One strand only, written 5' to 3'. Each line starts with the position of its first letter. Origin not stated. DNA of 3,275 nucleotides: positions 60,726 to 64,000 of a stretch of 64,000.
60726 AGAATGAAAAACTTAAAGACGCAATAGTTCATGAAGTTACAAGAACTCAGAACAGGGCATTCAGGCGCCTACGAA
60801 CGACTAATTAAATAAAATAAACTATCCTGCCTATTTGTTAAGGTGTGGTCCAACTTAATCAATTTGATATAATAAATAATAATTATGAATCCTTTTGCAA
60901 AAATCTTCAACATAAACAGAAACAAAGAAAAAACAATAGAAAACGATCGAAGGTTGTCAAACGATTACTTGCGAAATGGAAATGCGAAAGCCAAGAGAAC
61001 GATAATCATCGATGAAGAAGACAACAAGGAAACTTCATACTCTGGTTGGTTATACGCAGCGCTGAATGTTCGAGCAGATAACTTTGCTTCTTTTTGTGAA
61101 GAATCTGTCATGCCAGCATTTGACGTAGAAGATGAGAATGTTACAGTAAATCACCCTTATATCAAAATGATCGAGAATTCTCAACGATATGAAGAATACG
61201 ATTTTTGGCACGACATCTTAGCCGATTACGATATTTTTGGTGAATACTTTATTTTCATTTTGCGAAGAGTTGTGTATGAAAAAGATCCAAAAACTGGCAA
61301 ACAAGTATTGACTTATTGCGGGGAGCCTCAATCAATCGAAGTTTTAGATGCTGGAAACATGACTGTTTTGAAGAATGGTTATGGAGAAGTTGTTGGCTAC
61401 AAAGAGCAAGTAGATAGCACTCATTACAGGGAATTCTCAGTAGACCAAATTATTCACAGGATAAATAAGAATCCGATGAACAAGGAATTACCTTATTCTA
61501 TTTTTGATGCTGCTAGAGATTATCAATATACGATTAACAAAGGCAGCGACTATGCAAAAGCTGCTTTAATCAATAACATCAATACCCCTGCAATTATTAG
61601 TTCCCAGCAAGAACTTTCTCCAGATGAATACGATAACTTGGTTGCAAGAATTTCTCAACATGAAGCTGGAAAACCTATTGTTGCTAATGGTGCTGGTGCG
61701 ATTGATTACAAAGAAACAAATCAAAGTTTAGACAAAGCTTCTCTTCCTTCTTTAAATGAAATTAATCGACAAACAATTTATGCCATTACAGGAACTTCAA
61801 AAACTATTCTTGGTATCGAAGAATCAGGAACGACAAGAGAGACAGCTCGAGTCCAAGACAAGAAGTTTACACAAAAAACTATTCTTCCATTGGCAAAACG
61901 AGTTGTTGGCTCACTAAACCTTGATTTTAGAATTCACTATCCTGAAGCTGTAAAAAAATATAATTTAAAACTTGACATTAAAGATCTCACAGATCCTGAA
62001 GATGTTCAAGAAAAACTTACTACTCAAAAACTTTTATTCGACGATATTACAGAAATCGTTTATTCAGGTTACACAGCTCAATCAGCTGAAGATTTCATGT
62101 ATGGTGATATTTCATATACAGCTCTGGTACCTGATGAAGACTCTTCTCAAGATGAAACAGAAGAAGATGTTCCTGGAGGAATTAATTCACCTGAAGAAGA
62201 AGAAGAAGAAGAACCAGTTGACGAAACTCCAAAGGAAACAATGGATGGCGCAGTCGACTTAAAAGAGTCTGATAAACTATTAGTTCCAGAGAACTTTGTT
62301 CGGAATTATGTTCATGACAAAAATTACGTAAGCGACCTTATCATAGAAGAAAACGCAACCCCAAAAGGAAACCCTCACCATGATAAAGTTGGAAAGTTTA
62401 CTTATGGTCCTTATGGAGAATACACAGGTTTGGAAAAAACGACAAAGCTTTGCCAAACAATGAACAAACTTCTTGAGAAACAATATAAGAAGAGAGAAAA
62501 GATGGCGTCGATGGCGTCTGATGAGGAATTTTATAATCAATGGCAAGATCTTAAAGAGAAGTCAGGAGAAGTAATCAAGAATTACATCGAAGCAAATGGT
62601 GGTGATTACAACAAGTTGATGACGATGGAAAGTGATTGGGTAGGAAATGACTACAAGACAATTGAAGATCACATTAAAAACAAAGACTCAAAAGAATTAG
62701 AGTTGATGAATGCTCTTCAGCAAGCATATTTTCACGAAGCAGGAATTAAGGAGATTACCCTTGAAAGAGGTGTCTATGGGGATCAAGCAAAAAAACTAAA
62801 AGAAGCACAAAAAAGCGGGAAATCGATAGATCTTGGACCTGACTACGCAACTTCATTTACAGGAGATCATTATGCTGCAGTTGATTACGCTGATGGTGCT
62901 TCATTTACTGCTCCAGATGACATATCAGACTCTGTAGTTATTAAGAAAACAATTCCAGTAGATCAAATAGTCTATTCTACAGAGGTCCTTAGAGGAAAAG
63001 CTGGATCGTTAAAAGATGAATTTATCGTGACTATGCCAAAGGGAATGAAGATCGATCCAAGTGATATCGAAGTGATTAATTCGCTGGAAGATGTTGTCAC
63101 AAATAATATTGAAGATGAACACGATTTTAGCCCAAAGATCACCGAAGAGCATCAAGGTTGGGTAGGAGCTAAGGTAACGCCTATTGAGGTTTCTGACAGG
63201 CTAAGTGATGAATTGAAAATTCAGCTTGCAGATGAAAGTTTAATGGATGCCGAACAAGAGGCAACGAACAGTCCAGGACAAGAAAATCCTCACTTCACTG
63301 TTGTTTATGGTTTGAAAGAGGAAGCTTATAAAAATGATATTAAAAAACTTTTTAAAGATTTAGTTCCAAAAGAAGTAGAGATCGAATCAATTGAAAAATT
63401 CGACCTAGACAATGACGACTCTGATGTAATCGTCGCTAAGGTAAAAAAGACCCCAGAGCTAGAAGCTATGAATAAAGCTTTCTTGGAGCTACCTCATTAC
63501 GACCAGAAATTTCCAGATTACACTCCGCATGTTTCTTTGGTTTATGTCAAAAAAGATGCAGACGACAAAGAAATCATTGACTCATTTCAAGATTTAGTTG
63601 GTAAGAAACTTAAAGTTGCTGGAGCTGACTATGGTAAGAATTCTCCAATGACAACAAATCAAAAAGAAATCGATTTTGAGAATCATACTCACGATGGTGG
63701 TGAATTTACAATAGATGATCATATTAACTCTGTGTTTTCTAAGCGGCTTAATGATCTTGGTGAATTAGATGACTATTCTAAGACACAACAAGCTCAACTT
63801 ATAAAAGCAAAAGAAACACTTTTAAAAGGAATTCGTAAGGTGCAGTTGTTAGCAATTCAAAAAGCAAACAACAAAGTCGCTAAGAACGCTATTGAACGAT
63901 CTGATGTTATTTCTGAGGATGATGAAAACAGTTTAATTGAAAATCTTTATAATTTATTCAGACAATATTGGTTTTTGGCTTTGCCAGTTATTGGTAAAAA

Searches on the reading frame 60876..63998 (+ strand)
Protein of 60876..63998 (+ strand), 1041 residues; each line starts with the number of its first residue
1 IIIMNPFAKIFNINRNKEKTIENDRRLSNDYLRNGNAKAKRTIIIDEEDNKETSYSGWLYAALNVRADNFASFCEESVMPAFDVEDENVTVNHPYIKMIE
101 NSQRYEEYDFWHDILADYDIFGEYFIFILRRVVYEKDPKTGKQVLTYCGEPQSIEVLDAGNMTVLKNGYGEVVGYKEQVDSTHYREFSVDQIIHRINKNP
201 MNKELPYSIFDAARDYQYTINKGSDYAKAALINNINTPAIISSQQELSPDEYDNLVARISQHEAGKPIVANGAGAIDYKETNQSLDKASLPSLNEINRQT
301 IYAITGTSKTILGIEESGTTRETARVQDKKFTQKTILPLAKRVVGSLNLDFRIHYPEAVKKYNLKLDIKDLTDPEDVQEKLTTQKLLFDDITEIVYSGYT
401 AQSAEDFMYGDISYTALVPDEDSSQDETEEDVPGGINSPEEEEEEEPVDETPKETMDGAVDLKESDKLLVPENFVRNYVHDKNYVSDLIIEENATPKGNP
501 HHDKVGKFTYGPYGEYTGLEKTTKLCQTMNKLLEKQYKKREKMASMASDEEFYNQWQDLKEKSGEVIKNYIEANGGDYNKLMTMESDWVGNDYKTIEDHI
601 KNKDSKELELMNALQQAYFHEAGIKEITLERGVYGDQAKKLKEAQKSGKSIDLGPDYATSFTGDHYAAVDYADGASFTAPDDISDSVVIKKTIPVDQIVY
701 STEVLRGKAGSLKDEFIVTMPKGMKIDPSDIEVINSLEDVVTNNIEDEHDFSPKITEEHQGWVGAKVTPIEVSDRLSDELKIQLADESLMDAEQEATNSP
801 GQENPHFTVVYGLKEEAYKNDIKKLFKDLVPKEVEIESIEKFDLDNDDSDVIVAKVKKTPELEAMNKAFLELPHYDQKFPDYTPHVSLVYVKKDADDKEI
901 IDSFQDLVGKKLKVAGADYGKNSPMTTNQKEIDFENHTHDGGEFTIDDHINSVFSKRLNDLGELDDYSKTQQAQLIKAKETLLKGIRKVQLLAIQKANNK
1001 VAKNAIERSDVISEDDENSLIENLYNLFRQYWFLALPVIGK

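Call 18: search_protein_families(library=phrogs, proteins=[window:60876-63998:+], max_evalue=0.001)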
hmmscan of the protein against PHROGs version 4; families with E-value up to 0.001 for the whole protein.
window:60876-63998:+ (1041 aa): 1 family
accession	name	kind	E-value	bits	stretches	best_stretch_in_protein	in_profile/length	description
phrog_755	-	DNA, RNA and nucleotide metabolism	1.1e-13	52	1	782-899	32-129/156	RNA ligase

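Call 32: search_protein_families(library=pfam, proteins=[window:60876-63998:+], max_evalue=0.01)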
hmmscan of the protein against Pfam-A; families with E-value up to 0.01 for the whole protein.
window:60876-63998:+ (1041 aa): 3 families
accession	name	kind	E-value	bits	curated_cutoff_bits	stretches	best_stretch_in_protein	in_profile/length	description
PF04860.17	Phage_portal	-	1e-22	81.2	39.1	1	60-382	4-300/321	Phage portal protein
PF13563.12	2_5_RNA_ligase2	-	9e-09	36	27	1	802-905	23-130/152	2'-5' RNA ligase superfamily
PF23474.1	Acb1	-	0.00021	21.5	27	1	793-900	23-120/144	Anti-CBASS protein Acb1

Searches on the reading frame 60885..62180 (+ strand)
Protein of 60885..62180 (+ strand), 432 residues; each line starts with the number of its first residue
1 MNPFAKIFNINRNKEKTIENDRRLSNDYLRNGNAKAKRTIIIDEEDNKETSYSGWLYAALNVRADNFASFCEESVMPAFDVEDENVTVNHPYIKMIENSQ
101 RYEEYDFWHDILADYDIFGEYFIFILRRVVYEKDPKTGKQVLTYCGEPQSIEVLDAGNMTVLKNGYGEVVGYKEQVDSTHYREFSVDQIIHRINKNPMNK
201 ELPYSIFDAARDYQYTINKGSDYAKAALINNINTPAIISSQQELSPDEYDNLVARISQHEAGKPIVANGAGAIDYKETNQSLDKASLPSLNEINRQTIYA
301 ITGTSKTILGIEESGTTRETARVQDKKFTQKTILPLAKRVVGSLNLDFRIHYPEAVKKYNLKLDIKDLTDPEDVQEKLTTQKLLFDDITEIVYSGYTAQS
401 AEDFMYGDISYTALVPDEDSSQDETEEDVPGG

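Call 87: find_related_loci(query=window:60885-62180:+, collection=viral_contigs, flank=10000)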
Query window:60885-62180:+ (432 aa) in viral_contigs; peptide patterns used: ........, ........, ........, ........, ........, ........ (x = any residue, [..] = any of these).
8 stretches matched a pattern, but none encodes a relative of the query by tblastn (E <= 1e-3).
